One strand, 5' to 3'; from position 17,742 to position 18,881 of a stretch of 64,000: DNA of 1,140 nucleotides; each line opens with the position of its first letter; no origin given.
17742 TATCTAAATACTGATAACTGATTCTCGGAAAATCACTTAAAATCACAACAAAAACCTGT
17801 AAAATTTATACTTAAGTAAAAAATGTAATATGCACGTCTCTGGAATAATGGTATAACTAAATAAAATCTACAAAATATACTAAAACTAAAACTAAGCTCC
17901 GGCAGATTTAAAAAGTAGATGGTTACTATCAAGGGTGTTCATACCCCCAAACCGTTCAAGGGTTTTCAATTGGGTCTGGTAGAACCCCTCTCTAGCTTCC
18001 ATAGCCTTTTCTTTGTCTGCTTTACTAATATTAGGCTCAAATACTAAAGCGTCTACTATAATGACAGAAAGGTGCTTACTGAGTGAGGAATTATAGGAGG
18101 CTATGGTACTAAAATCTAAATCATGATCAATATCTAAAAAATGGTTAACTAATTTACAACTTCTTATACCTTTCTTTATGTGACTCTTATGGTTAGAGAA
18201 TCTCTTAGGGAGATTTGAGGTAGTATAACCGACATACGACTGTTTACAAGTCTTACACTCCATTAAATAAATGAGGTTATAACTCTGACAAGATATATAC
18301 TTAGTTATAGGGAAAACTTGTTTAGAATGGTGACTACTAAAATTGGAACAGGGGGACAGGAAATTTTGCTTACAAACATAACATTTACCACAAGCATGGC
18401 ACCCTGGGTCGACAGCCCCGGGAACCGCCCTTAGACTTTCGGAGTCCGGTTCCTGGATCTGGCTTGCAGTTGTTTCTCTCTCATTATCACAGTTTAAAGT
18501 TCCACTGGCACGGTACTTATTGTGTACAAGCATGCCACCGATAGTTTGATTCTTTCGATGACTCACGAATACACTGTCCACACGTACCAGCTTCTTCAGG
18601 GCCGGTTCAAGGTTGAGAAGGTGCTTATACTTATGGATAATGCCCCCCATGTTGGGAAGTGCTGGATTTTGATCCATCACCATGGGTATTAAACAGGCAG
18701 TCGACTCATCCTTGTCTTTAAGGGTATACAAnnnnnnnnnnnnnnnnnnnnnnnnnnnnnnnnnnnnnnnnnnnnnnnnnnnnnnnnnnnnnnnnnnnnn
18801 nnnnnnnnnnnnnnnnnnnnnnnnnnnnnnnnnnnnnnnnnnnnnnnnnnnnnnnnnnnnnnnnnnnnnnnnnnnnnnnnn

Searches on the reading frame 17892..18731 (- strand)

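Call 26: search_protein_families(library=pfam, proteins=[window:17892-18731:-], max_evalue=0.001)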
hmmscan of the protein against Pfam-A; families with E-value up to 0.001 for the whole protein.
window:17892-18731:- (279 aa): 1 family
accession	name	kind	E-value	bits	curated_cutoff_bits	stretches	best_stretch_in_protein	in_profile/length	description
PF01541.30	GIY-YIG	-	1.5e-07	32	22.6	1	152-198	2-47/78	GIY-YIG catalytic domain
